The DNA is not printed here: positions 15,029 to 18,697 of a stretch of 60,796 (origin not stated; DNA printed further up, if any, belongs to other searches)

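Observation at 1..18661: Fasciclin-rich, CAZyme-free double SusC/SusD operon: candidate undescribed surface capture/uptake system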

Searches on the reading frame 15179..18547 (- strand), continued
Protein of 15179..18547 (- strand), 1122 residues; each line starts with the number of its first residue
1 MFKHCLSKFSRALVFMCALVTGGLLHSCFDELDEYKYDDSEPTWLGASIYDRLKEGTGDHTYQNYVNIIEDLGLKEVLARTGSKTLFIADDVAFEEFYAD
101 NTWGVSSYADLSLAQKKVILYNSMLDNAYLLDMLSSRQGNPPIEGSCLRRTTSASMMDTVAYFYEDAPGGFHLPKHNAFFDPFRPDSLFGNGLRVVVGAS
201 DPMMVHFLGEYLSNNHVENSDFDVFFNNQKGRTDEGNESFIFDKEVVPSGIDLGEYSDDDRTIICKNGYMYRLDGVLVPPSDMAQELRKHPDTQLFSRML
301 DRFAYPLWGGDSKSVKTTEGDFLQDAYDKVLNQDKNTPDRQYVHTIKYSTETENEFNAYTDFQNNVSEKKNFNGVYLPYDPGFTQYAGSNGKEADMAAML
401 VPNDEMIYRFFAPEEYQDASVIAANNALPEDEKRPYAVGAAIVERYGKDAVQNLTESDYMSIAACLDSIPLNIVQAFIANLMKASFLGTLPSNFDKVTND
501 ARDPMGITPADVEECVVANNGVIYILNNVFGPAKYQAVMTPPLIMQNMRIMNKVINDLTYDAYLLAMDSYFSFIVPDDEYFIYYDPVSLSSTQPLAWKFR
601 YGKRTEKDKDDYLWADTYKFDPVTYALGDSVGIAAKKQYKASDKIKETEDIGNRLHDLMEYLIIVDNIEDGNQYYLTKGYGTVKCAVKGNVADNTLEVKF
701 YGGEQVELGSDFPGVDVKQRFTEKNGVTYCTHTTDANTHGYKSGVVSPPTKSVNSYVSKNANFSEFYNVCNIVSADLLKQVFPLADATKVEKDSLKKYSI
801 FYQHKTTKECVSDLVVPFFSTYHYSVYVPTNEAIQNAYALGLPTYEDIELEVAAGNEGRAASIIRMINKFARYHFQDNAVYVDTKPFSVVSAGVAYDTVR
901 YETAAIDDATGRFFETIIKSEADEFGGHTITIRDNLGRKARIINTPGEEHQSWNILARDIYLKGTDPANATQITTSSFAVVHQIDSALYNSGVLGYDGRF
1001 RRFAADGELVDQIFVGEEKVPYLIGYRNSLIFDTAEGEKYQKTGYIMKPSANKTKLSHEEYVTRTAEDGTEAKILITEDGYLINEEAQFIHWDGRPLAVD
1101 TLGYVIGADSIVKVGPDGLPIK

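Call 56: predict_structure(alignment_id=A2)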
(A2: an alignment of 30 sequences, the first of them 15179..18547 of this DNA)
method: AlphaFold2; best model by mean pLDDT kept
length: 1122 residues; sequences in the alignment: 30
mean_pLDDT: 79.6   pTM: 0.68
mean pLDDT of the five models: 79.6, 76.7, 73.3, 72.1, 69.2
residues with pLDDT >= 90: 262; 70-90: 632; 50-70: 166; < 50: 62
segments of 3 or more residues with pLDDT < 50: 1-36, 136-147, 390-394, 633-636
pLDDT, mean of each block of 10 residues (from residue 1): 37 42 36 46 64 82 90 78 78 84 78 80 74 50 50 73 76 84 73 76 67 67 64 58 74 65 78 71 84 92 86 67 79 60 85 78 64 82 65 63 94 93 89 84 87 92 91 89 71 76 80 78 86 85 81 87 75 82 86 86 78 84 75 58 81 89 87 85 85 76 75 79 85 62 74 91 94 86 77 82 88 84 89 95 93 91 93 93 86 85 90 92 79 94 89 91 89 90 95 91 92 87 89 75 91 88 83 89 88 83 73 87 82
secondary structure, 60 per line:
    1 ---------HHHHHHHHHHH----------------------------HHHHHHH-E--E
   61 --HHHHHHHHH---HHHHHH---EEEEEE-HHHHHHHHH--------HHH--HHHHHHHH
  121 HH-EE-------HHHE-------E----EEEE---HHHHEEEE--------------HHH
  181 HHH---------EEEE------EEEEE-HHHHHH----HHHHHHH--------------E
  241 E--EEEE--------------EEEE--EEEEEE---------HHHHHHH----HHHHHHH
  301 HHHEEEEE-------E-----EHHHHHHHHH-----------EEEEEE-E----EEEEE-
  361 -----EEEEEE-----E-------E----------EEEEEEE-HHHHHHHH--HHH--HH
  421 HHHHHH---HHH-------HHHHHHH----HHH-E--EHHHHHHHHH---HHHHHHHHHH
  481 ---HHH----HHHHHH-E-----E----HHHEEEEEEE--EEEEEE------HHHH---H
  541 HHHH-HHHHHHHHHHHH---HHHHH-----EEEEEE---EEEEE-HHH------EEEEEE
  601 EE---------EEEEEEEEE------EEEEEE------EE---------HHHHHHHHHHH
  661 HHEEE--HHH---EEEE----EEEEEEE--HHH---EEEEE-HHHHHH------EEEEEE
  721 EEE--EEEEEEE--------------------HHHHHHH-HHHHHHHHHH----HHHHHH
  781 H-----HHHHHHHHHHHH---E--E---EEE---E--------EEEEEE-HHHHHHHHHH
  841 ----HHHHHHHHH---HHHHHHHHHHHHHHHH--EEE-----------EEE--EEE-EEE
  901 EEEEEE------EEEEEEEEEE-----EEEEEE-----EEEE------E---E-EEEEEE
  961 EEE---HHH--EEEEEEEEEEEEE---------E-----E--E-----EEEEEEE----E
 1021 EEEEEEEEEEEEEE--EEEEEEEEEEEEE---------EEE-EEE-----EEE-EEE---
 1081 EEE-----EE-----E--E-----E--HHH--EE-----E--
elements in order (helices of 4 or more, strands of 3 or more residues): H10-20 H49-55 H63-71 H75-80 E84-89 H91-99 H113-122 E149-152 H156-159 E160-163 H178-183 E193-196 E203-207 H209-214 H219-225 E244-247 E262-265 E268-273 H283-289 H294-303 E304-308 H323-331 E343-348 E355-359 E366-371 E396-402 H404-411 H419-426 H440-446 H459-467 H471-480 H491-496 E512-518 E521-526 H533-536 H540-544 H546-557 H561-565 E571-576 E580-584 E595-602 E612-620 E627-632 H650-662 E663-665 E674-677 E682-688 E697-701 H703-708 E715-723 E726-732 H753-759 H761-770 H775-781 H787-798 E809-811 E824-829 H831-840 H845-853 H857-872 E875-877 E889-891 E894-896 E898-906 E913-922 E928-933 E939-942 E955-963 E972-984 E1009-1015 E1020-1034 E1037-1049 E1059-1061 E1063-1065 E1071-1073 E1075-1077 E1081-1083
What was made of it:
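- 15179..18547 (-): FAS_A: 1122-aa surface lipoprotein with four tandem FAS1 domains (about residues 40-990) and a beta-rich C-terminal region (about 990-1122) with no structural match. AF2 model pLDDT 79.6 (call 56).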

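Call 58: fold_search(model_id=the predicted structure, library=pdb)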
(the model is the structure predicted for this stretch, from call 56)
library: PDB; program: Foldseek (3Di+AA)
matches with E <= 10: 448; with E <= 0.001: 10
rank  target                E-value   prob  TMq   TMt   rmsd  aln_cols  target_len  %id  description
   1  7asg                  1.4e-12  1.00  0.19  0.30  16.4       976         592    9  TGFBIp mutant R555W (released 2020-12-23)
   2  5nv6_B                1.9e-12  1.00  0.19  0.30  15.6       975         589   10  Structure of human transforming growth factor beta-induced protein (TGFBIp). (released 2017-08-09)
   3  5yjh                  1.9e-12  1.00  0.18  0.29  16.1       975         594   11  Structural insights into periostin functions (released 2018-05-23)
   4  5yjg                  3.6e-12  1.00  0.18  0.29  16.4       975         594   11  Structural insights into periostin functions (released 2018-05-23)
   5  5nv6_A                4.7e-12  1.00  0.17  0.28  16.5       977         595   10  Structure of human transforming growth factor beta-induced protein (TGFBIp). (released 2017-08-09)
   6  7as7                  8.4e-12  1.00  0.19  0.30  16.7       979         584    9  Crystal structure of the GCD-associated TGFBIp mutant R124H (released 2020-12-23)
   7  7asc_A                8.4e-11  1.00  0.18  0.30  15.9       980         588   10  TGFBIp mutant A546T (released 2020-12-23)
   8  1o70_A                3.2e-07  1.00  0.10  0.31  13.0       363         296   11  Novel Fold Revealed by the Structure of a FAS1 Domain Pair from the Insect Cell Adhesion Molecule Fasciclin I (released 2003-02-13)
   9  9o0b                  5.5e-07  1.00  0.15  0.24  19.0       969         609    9  X-ray Crystal Structure of Fission Yeast Fsc1 protein in P43212 (released 2026-04-01)
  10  9nu9                  1.9e-05  1.00  0.14  0.26  13.6       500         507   10  X-ray Crystal Structure of Fission Yeast Fsc1 protein in C2 Symmetry (released 2026-04-01)
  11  5y6p_A1               1.9e-03  1.00  0.11  0.51   7.8       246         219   11  Structure of the phycobilisome from the red alga Griffithsia pacifica (released 2017-11-15)
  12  5y6p_B1               2.6e-03  1.00  0.11  0.51   7.8       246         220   11  Structure of the phycobilisome from the red alga Griffithsia pacifica (released 2017-11-15)
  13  2ltc_MODEL_1_A        4.2e-03  1.00  0.09  0.62   7.0       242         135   12  Fas1-4, R555W (released 2013-08-21)
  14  1x3b_MODEL_1_A        5.5e-03  1.00  0.10  0.61   6.9       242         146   14  Solution structure of the FAS1 domain of human transforming growth factor-beta induced protein IG-H3 (released 2005-11-02)
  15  8c18_MODEL_1_A        6.8e-03  0.99  0.10  0.43  13.1       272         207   14  Solution structure of carotenoid-binding protein AstaPo1 in complex with astaxanthin (released 2023-04-05)
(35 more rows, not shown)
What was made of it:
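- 15179..18547 (-): Foldseek matches TGFBIp and periostin over about 975 columns, E 1e-12 (call 58).
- Closest known: Eukaryotic multi-FAS1 matricellular proteins. Same: FAS_A aligns along all four FAS1 domains of TGFBIp and periostin (call 58).
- Checked: The FAS_A AlphaFold model (pLDDT 79.6) aligns over about 975 columns with the 4xFAS1 proteins TGFBIp and periostin at E about 1e-12 (calls 56, 58).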

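Call 66: find_encoding_contigs(protein=P0125, flank=10000, max_places=1)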
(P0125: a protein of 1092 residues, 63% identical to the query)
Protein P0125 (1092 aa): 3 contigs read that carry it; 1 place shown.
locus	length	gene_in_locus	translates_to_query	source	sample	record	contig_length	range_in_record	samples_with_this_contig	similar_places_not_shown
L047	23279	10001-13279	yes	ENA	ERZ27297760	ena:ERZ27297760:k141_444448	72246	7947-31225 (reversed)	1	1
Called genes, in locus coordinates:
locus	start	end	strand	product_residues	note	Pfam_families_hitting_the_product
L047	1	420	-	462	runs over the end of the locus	PF02321:OEP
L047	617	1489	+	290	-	PF01012:ETF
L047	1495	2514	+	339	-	PF01012:ETF, PF00766:ETF_alpha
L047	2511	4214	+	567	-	PF02771:Acyl-CoA_dh_N, PF02770:Acyl-CoA_dh_M, PF00441:Acyl-CoA_dh_1, PF08028:Acyl-CoA_dh_2, PF12186:AcylCoA_dehyd_C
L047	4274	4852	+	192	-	PF00254:FKBP_C (weak)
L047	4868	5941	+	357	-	PF01264:Chorismate_synt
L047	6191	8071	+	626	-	PF19529:DUF6057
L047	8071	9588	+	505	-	PF26549:Tricorn_N (faint), PF26550:Tricorn_2nd (weak), PF07676:PD40 (weak)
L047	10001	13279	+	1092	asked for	PF02469:Fasciclin (faint)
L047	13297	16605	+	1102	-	PF13715:CarbopepD_reg_2, PF07715:Plug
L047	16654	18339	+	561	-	PF14322:SusD-like_3, PF07980:SusD_RagB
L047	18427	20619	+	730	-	PF02469:Fasciclin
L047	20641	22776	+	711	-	PF02469:Fasciclin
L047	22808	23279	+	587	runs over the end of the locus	PF02469:Fasciclin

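Call 67: find_encoding_contigs(protein=P0129, flank=10000, max_places=1)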
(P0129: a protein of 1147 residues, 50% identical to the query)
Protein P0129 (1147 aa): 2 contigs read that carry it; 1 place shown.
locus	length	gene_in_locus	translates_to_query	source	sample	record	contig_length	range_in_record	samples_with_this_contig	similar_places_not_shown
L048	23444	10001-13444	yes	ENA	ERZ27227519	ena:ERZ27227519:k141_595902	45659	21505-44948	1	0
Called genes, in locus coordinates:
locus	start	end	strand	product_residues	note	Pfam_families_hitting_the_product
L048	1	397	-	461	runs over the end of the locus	PF02321:OEP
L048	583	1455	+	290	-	PF01012:ETF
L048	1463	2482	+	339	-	PF01012:ETF, PF00766:ETF_alpha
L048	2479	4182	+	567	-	PF02771:Acyl-CoA_dh_N, PF02770:Acyl-CoA_dh_M, PF00441:Acyl-CoA_dh_1, PF08028:Acyl-CoA_dh_2, PF12186:AcylCoA_dehyd_C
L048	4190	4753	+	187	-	PF00254:FKBP_C (weak)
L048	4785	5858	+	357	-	PF01264:Chorismate_synt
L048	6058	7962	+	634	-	PF19529:DUF6057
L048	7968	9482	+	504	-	PF26550:Tricorn_2nd (faint), PF26549:Tricorn_N (weak), PF07676:PD40 (weak)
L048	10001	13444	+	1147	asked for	-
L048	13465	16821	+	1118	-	PF13715:CarbopepD_reg_2, PF07715:Plug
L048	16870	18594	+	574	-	PF14322:SusD-like_3, PF07980:SusD_RagB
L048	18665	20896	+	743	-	PF02469:Fasciclin (weak)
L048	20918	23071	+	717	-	PF02469:Fasciclin (faint)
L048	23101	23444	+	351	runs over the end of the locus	?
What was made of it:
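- The GH5 is separated from it by ETF, acyl-CoA dehydrogenase, FKBP, aroC, DUF6057 and PD40 genes and is replaced by an OEP gene in L047 and L048 (calls 66, 67).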
